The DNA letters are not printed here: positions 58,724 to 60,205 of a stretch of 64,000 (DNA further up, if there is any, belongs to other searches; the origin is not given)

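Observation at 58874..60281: Winged-helix Rep-like gene saturated with a self-complementary CTAC[AT]GTGG motif that encodes T-T-V-V on both strands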

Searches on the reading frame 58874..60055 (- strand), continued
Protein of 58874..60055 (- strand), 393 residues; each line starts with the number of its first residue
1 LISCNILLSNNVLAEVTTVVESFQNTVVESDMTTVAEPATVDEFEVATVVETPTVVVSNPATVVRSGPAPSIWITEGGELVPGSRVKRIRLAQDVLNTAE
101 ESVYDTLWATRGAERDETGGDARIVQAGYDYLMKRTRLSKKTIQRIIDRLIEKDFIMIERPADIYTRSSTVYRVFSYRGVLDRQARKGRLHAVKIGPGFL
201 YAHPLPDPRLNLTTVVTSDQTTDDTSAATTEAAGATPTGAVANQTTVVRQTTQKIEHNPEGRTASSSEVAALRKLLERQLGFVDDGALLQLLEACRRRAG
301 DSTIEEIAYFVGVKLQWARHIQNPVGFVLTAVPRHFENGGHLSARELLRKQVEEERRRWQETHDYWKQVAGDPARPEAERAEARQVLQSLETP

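Call 71: search_protein_families(library=pfam, proteins=[L010:10924-12393:+, L010:14735-17848:+, L010:18883-20517:+, L015:6457-7230:-, L015:7234-8307:-, L015:10027-12234:-, L043:6089-6925:-, L043:7881-9296:-, L043:10203-13535:+, L014:2814-3962:+], max_evalue=0.00001)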
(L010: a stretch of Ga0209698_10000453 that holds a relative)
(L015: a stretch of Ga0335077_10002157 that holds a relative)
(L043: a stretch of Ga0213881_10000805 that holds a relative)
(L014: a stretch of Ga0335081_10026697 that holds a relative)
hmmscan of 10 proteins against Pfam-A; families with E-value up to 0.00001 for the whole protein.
L010:10924-12393:+ (489 aa): 7 families
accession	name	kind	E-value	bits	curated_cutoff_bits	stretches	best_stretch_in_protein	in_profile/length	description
PF00535.33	Glycos_transf_2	-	3.5e-33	115.4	23.3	1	4-170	1-165/168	Glycosyl transferase family 2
PF08242.18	Methyltransf_12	-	1.7e-14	54.8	30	1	271-366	1-98/98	Methyltransferase domain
PF13489.12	Methyltransf_23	-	2.6e-13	50.5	27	1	257-408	12-163/164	Methyltransferase domain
PF08241.18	Methyltransf_11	-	2e-10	41.6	21.2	1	271-368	1-95/95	Methyltransferase domain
PF13649.12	Methyltransf_25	-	1.4e-09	38.9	27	1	270-364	1-97/97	Methyltransferase domain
PF13641.12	Glyco_tranf_2_3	-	4.3e-08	33.9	27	1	3-123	3-125/230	Glycosyltransferase like family 2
PF13847.12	Methyltransf_31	-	6.8e-07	29.5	27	1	266-369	3-110/145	Methyltransferase domain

L010:14735-17848:+ (1037 aa): 9 families
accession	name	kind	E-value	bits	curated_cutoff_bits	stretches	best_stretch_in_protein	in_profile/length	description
PF00069.31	Pkinase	-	8.6e-43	147.1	31.7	1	65-298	1-227/263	Protein kinase domain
PF07714.23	PK_Tyr_Ser-Thr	-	5.7e-29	101.6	23.1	1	67-277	3-208/258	Protein tyrosine and serine/threonine kinase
PF13431.12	TPR_17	-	4.1e-10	39.5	24.4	0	600-629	1-30/34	Tetratricopeptide repeat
PF01636.29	APH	-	1.1e-09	38.9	23.2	0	168-217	152-201/239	Phosphotransferase enzyme family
PF07719.23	TPR_2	-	5.1e-07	29.8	27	0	950-974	5-29/34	Tetratricopeptide repeat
PF13414.12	TPR_11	-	2e-06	27.8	26.8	0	600-626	16-42/42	TPR repeat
PF13432.12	TPR_16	-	2.1e-06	28.5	32.7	1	950-1022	1-63/65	Tetratricopeptide repeat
PF14559.12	TPR_19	-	4.5e-06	27.3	25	0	596-629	9-42/68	Tetratricopeptide repeat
PF03109.22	ABC1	-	5.4e-06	26.2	22.9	0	140-219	144-220/244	ABC1 atypical kinase-like domain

L010:18883-20517:+ (544 aa): 2 families
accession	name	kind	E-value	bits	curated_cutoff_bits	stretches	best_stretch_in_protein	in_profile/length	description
PF02540.23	NAD_synthase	-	2.1e-75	253.4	21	1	272-521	1-242/242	NAD synthase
PF00795.27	CN_hydrolase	-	6.4e-20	72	23.2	1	2-255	1-247/256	Carbon-nitrogen hydrolase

L015:6457-7230:- (257 aa): 2 families
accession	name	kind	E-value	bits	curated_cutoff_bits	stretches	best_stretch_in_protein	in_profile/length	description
PF00535.33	Glycos_transf_2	-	1.9e-20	73.9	23.3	1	16-181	1-165/168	Glycosyl transferase family 2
PF13641.12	Glyco_tranf_2_3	-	4e-07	30.7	27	1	15-107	3-97/230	Glycosyltransferase like family 2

L015:7234-8307:- (357 aa): 5 families
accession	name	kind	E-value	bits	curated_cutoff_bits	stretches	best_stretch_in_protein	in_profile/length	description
PF01370.27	Epimerase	-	1.7e-36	126.3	20.9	1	7-277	1-240/240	NAD dependent epimerase/dehydratase family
PF16363.11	GDP_Man_Dehyd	-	8.5e-25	88.3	27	1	8-308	1-277/332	GDP-mannose 4,6 dehydratase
PF04321.23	RmlD_sub_bind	-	7.2e-14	52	27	1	7-278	3-214/287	RmlD substrate binding domain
PF07993.18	NAD_binding_4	-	5.3e-09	36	20.1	1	86-239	90-237/258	Male sterility protein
PF02719.21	Polysacc_synt_2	-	6.9e-06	25.9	20.2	0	7-139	1-131/293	Polysaccharide biosynthesis protein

L015:10027-12234:- (735 aa): 1 family
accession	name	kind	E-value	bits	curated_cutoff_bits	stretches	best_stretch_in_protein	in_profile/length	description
PF01663.27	Phosphodiest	-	2.7e-30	106.6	23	2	116-189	2-75/342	Type I phosphodiesterase / nucleotide pyrophosphatase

L043:6089-6925:- (278 aa): 2 families
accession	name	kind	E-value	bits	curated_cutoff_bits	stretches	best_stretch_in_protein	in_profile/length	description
PF13677.11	MotB_plug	-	4.1e-17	61.9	24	1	11-61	6-57/58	Membrane MotB of proton-channel complex MotA/MotB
PF00691.25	OmpA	-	6.9e-12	46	27.2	1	131-227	1-95/98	OmpA family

L043:7881-9296:- (471 aa): 6 families
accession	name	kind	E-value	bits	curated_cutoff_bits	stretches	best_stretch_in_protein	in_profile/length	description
PF00158.32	Sigma54_activat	-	2.6e-72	242.4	20.2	1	144-311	1-168/168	Sigma-54 interaction domain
PF14532.12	Sigma54_activ_2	-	5.5e-22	78.9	25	1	145-315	1-138/138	Sigma-54 interaction domain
PF25601.1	AAA_lid_14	-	1.6e-21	76.3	27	1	316-396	1-80/87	AAA+ ATPase lid domain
PF02954.25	HTH_8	-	1.5e-10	41.1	22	1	426-465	1-40/42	Bacterial regulatory protein, Fis family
PF07728.20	AAA_5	-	1.9e-08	34.9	22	1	168-286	2-123/139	AAA domain (dynein-related subfamily)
PF00004.35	AAA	-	4.1e-07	31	21.2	1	168-302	1-128/131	ATPase family associated with various cellular activities (AAA)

L043:10203-13535:+ (1110 aa): 2 families
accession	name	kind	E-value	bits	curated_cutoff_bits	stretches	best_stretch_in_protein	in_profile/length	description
PF22638.1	FlgK_D1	-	4.2e-28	98.9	28.6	1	100-243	9-154/233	Flagellar hook-associated protein FlgK helical domain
PF06429.18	Flg_bbr_C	-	6.4e-08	32.4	23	1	1066-1103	7-44/46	Flagellar basal body rod FlgEFG protein C-terminal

L014:2814-3962:+ (382 aa): 7 families
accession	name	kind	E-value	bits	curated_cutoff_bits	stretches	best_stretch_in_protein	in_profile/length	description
PF00534.26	Glycos_transf_1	-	1.3e-37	129.5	26.4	1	193-357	5-171/172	Glycosyl transferases group 1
PF13692.12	Glyco_trans_1_4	-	4.1e-37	128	27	1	204-344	2-142/142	Glycosyl transferases group 1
PF13439.12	Glyco_transf_4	-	5.9e-20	72.4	28.5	1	35-179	16-169/170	Glycosyltransferase Family 4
PF13579.12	Glyco_trans_4_4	-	2.9e-17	63.9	29.7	1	34-174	14-157/158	Glycosyl transferase 4-like domain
PF13524.12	Glyco_trans_1_2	-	2e-09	38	25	1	289-374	61-144/144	Glycosyl transferase-like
PF20706.3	GT4-conflict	-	1.5e-06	27.9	26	1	200-371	194-384/385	Family 4 Glycosyltransferase in conflict systems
PF13477.12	Glyco_trans_4_2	-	2.8e-06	28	23.4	1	30-149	15-136/139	Glycosyl transferase 4-like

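Call 73: predict_structure(alignment_id=A2)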
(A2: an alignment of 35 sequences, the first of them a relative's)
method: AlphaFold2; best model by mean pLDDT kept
length: 421 residues; sequences in the alignment: 35
mean_pLDDT: 72.4   pTM: 0.39
mean pLDDT of the five models: 72.4, 70.2, 70.3, 69.6, 69.5
residues with pLDDT >= 90: 216; 70-90: 42; 50-70: 28; < 50: 135
segments of 3 or more residues with pLDDT < 50: 1-4, 8-10, 25-100, 240-289
pLDDT, mean of each block of 10 residues (from residue 1): 46 65 51 36 33 33 36 33 33 37 82 92 95 97 71 89 97 96 96 92 95 93 92 78 32 31 33 39 43 89 90 95 94 95 86 95 93 94 94 95 94 85 42
secondary structure, 60 per line:
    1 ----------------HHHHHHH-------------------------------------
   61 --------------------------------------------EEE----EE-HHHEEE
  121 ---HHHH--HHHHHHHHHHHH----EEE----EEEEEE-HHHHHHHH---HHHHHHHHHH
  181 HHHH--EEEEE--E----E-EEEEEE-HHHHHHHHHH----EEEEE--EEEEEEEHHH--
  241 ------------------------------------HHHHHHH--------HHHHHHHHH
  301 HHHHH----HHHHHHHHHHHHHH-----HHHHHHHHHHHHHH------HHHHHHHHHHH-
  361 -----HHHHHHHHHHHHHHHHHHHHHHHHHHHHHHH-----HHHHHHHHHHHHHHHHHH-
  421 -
elements in order: H17-23 E105-107 E118-120 H124-127 H130-141 E146-148 E153-158 H160-167 H171-184 E187-191 E201-206 H208-217 E222-226 E229-235 H277-283 H292-305 H310-323 H329-342 H349-359 H366-396 H402-419

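Call 86: find_related_loci(query=A1, collection=viral_contigs, flank=10000)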
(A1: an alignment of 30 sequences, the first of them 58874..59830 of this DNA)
Query A1 (318 aa) in viral_contigs; peptide patterns used: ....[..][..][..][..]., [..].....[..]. (x = any residue, [..] = any of these).
36 stretches matched a pattern, but none encodes a relative of the query by tblastn (E <= 1e-3).

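Call 88: search_protein_representatives(alignment_id=A1)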
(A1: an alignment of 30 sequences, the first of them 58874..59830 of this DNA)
Query: 30 sequences, 504 profile positions. Proteins with E-value up to 0.001 (for the whole library): 1536; up to 1e-10: 998; up to 1e-30: 387. The best 150 are listed.
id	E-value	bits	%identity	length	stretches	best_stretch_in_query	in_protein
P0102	1.4e-185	634.6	-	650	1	1-499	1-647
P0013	8.9e-184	628.7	-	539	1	1-500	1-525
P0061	3.4e-183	626.8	-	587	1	43-503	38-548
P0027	1.7e-177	608.0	-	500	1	1-502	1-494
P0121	8.4e-175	599.1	-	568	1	1-496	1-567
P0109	9.9e-175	598.9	-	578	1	3-500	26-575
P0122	1.1e-174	598.7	-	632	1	1-497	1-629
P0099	6.5e-173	592.9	-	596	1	1-497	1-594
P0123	1.4e-172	591.8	-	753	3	47-496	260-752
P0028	6.2e-172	589.6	-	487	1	1-501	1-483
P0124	1.2e-164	565.7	-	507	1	1-495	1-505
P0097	4.5e-164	563.7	-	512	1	1-495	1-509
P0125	1.4e-160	552.2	-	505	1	1-501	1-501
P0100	2.6e-160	551.3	-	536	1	43-496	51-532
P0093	3.0e-160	551.1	-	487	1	1-496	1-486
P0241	1.7e-48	182.5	-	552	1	166-486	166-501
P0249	4.8e-47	177.6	-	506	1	191-495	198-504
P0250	9.7e-47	176.7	-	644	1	187-501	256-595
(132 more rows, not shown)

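Call 91: find_homologous_proteins(query=P0241, max_evalue=1e-20)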
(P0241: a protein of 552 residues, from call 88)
Query P0241 (552 aa): 97 proteins with E <= 1e-20 among 8000 candidates.
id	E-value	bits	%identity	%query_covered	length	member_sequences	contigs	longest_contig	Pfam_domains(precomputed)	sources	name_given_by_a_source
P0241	0.0e+0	1231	100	100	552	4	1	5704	-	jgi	-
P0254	0.0e+0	1065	88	100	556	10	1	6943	-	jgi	jgi:predicted transcriptional regulator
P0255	0.0e+0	1039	85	100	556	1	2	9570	-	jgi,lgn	-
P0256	0.0e+0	1037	85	100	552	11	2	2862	-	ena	-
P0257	0.0e+0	1033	86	100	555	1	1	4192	-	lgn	-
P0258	0.0e+0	1015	87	100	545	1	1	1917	-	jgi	jgi:predicted transcriptional regulator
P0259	0.0e+0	1015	85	100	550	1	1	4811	-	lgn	-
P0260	1.7e-296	1002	85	100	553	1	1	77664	-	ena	-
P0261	4.6e-288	974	81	100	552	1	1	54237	-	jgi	jgi:predicted transcriptional regulator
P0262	3.8e-287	971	83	100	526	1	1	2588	-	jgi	jgi:predicted transcriptional regulator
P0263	1.0e-271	920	77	100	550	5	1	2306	-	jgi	jgi:predicted transcriptional regulator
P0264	2.4e-269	913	78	100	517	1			-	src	-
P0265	9.2e-269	911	78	100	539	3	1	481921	-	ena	-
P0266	1.6e-267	907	77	100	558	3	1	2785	-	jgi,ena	-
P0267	3.0e-262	889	84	86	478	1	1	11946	-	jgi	jgi:predicted transcriptional regulator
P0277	1.4e-225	768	69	100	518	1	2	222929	-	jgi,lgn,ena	-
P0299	1.9e-155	537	49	100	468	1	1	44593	-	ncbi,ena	-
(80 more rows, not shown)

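Call 92: find_encoding_contigs(protein=P0260, flank=10000, max_places=1)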
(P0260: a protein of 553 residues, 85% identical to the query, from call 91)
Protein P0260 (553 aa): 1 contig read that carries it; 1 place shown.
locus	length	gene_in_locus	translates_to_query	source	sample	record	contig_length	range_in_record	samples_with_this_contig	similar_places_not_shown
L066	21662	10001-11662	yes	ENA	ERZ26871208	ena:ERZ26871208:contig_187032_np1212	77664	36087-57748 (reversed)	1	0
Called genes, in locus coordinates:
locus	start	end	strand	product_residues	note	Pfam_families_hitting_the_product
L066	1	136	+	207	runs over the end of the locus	PF06414:Zeta_toxin (faint)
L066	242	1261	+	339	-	PF01370:Epimerase, PF04321:RmlD_sub_bind (weak), PF16363:GDP_Man_Dehyd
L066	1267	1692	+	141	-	-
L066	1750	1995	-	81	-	PF07589:PEP_exosort_dom (weak)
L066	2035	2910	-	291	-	PF00034:Cytochrom_C (faint), PF13442:Cytochrome_CBB3 (faint)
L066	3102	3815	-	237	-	-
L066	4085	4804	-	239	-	-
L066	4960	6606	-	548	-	PF12770:CHAT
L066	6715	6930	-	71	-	-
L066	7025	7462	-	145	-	PF13424:TPR_12 (weak)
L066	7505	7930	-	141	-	-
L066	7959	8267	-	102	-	-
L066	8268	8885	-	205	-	PF04542:Sigma70_r2, PF08281:Sigma70_r4_2 (weak), PF04545:Sigma70_r4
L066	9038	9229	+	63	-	PF12728:HTH_17, PF00376:MerR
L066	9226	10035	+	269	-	PF01656:CbiA, PF02374:ArsA_ATPase (faint), PF10609:ParA (weak), PF13614:AAA_31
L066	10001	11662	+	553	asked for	-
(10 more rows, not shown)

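Call 93: find_encoding_contigs(protein=P0277, flank=10000, max_places=1)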
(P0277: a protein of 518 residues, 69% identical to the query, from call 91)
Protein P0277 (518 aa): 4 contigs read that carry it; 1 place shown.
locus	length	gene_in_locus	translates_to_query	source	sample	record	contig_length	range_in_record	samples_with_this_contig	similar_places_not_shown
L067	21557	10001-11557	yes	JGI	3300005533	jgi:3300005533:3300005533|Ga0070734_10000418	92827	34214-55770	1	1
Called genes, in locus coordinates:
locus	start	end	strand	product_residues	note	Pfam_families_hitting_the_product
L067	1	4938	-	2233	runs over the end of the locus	PF01609:DDE_Tnp_1, PF16640:Big_3_5, PF13517:FG-GAP_3, PF13517:FG-GAP_3, PF02369:Big_1, PF16640:Big_3_5, PF13517:FG-GAP_3, PF13517:FG-GAP_3, +22 more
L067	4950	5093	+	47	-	-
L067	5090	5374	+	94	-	-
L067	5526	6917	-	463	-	PF02397:Bac_transf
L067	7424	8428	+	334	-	PF01370:Epimerase, PF04321:RmlD_sub_bind (weak), PF16363:GDP_Man_Dehyd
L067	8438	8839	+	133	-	-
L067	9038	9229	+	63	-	PF12728:HTH_17, PF00376:MerR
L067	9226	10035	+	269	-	PF01656:CbiA, PF13614:AAA_31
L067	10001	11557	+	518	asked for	-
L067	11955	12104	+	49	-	PF18919:DUF5670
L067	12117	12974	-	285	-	PF02899:Phage_int_SAM_1, PF00589:Phage_integrase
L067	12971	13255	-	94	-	-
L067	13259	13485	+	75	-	-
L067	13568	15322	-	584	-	PF05569:Peptidase_M56, PF12543:DUF3738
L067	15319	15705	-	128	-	PF03965:Penicillinase_R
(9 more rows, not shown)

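Call 94: find_encoding_contigs(protein=P0299, flank=10000, max_places=1)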
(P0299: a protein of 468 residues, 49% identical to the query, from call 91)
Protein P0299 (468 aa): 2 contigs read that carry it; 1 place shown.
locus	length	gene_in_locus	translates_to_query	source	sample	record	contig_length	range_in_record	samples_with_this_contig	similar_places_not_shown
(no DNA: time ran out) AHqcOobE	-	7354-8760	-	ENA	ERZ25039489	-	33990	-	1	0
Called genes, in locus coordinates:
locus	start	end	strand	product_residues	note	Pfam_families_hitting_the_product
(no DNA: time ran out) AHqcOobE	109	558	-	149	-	PF19811:DUF6294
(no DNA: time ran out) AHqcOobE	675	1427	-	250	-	-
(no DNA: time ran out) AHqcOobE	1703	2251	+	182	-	PF00239:Resolvase, PF02796:HTH_7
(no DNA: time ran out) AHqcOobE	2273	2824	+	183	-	PF25087:GMPPB_C (faint), PF00132:Hexapep (weak), PF14602:Hexapep_2 (weak)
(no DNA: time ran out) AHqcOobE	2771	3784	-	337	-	PF00535:Glycos_transf_2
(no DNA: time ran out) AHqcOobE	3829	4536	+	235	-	PF13231:PMT_2 (weak)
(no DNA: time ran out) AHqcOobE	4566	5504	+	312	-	-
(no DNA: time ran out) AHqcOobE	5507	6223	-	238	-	PF01209:Ubie_methyltran (faint), PF13489:Methyltransf_23, PF07021:MetW (weak), PF13847:Methyltransf_31 (weak), PF08241:Methyltransf_11, PF08242:Methyltransf_12, PF13649:Methyltransf_25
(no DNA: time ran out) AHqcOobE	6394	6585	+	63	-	PF12728:HTH_17 (weak), PF00376:MerR (weak)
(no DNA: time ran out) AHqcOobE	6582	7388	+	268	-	PF01656:CbiA, PF02374:ArsA_ATPase (faint), PF10609:ParA (weak), PF13614:AAA_31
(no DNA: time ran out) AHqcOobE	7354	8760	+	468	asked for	-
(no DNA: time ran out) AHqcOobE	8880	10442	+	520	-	PF26209:Phage_phiTE_241_C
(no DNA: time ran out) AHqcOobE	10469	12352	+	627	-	PF13522:GATase_6, PF13537:GATase_7, PF00733:Asn_synthase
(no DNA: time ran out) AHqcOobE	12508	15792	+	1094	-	-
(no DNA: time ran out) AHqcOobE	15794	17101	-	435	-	PF13439:Glyco_transf_4, PF13579:Glyco_trans_4_4, PF20706:GT4-conflict (weak), PF00534:Glycos_transf_1, PF13692:Glyco_trans_1_4, PF13524:Glyco_trans_1_2 (weak)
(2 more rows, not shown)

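Call 97: find_encoding_contigs(protein=P0250, flank=3000, max_places=1)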
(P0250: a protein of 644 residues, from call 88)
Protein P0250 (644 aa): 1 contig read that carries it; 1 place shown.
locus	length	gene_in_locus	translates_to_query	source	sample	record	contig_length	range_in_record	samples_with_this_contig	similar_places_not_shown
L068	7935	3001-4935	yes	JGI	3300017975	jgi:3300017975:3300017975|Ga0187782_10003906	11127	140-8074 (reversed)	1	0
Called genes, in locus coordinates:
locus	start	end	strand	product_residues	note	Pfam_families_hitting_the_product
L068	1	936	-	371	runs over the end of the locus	-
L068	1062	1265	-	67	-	PF14454:Prok_Ub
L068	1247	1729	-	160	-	PF19556:PRTRC_E (weak)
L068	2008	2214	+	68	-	PF00376:MerR (weak)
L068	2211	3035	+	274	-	PF00142:Fer4_NifH (weak), PF01656:CbiA, PF02374:ArsA_ATPase (weak), PF06564:CBP_BcsQ (faint), PF09140:MipZ (faint), PF10609:ParA (weak), PF13614:AAA_31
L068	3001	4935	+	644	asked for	-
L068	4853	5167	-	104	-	-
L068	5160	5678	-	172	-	-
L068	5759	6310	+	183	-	-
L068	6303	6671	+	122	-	-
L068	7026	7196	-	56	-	-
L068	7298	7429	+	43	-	-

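Call 98: find_encoding_contigs(protein=P0249, flank=3000, max_places=1)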
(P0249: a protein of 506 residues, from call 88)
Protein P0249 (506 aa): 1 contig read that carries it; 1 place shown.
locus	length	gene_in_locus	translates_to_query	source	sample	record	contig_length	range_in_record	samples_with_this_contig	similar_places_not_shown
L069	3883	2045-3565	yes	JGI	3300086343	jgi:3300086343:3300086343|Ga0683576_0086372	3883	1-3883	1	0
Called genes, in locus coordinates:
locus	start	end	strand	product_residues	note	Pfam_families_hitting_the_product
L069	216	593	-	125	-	-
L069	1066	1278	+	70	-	PF12728:HTH_17 (weak)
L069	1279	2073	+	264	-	PF00142:Fer4_NifH, PF01656:CbiA, PF02374:ArsA_ATPase (weak), PF10609:ParA, PF13614:AAA_31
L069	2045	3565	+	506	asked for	-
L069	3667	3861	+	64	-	-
